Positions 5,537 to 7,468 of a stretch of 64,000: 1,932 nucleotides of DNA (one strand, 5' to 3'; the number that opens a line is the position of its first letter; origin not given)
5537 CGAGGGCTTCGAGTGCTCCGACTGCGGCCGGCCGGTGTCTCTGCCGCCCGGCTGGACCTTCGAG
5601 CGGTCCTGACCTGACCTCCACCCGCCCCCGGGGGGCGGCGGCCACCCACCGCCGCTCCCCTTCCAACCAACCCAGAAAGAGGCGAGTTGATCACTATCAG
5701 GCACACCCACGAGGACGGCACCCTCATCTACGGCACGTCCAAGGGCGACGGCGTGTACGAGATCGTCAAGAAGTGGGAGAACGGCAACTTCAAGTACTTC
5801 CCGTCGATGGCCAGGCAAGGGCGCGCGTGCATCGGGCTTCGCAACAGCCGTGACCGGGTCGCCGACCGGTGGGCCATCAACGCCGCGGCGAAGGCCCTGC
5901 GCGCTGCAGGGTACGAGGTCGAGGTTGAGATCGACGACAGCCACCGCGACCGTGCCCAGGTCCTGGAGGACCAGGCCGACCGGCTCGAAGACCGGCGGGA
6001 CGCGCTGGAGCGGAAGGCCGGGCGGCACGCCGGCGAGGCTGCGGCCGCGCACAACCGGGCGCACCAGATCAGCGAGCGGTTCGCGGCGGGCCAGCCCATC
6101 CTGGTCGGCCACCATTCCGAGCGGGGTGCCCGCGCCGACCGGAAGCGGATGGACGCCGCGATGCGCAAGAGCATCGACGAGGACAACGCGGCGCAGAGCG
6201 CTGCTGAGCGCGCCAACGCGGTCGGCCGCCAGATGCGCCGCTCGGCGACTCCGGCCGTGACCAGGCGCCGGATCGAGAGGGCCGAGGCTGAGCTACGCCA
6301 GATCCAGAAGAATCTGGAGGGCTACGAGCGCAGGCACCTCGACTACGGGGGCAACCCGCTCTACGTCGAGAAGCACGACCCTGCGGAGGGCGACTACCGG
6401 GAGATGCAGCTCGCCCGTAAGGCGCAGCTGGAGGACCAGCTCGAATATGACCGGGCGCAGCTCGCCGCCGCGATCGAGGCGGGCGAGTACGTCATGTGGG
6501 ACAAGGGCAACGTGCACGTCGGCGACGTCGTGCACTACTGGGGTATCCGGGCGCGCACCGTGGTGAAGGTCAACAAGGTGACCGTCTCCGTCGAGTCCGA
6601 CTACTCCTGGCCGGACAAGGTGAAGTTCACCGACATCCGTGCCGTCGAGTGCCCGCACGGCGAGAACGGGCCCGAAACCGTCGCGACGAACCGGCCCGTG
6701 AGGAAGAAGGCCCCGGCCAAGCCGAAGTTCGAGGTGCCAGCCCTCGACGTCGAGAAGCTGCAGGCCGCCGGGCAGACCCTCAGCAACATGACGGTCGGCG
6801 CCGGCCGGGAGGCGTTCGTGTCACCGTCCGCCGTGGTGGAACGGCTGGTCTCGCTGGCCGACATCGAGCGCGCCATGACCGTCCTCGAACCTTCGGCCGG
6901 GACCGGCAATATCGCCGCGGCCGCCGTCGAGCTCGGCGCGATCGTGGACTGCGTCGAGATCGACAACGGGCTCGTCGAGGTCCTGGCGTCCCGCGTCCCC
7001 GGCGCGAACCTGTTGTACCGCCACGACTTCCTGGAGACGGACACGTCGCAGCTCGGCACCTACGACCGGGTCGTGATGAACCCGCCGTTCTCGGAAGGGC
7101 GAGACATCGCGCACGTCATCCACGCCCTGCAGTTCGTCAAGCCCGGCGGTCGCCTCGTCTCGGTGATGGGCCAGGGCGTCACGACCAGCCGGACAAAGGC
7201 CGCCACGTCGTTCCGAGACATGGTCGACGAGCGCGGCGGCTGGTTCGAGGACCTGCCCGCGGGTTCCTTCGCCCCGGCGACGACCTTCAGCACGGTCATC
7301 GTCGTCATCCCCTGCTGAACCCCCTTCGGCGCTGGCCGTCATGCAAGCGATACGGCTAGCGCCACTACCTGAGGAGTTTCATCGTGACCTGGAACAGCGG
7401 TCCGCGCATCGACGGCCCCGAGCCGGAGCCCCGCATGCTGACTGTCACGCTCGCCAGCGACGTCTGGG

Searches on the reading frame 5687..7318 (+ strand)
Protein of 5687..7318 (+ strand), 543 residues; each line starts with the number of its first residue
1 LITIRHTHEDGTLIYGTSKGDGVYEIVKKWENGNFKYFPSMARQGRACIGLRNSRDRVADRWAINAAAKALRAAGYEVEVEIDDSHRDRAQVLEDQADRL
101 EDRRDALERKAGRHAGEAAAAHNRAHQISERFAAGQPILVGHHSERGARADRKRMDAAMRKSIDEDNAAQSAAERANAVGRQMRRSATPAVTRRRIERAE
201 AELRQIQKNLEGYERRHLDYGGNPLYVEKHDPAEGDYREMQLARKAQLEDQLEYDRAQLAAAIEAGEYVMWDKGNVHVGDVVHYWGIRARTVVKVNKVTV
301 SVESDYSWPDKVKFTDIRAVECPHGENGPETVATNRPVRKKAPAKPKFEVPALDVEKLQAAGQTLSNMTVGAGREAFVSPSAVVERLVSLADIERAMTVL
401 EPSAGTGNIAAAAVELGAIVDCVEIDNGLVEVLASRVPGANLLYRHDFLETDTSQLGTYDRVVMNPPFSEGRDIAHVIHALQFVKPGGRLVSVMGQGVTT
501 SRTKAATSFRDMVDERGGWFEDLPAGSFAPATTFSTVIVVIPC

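Call 18: search_protein_families(library=pfam, proteins=[window:5687-7318:+], max_evalue=0.001)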
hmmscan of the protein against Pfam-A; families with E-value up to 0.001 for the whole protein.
window:5687-7318:+ (543 aa): 3 families
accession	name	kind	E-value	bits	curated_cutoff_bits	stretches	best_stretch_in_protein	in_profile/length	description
PF12083.13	DUF3560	-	1e-17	64.8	27.2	1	97-208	3-115/124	Domain of unknown function (DUF3560)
PF05175.20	MTS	-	1.3e-05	25.4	23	1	395-498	31-144/170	Methyltransferase small domain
PF00398.26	RrnaAD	-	0.00089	18.9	24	0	377-456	12-93/263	Ribosomal RNA adenine dimethylase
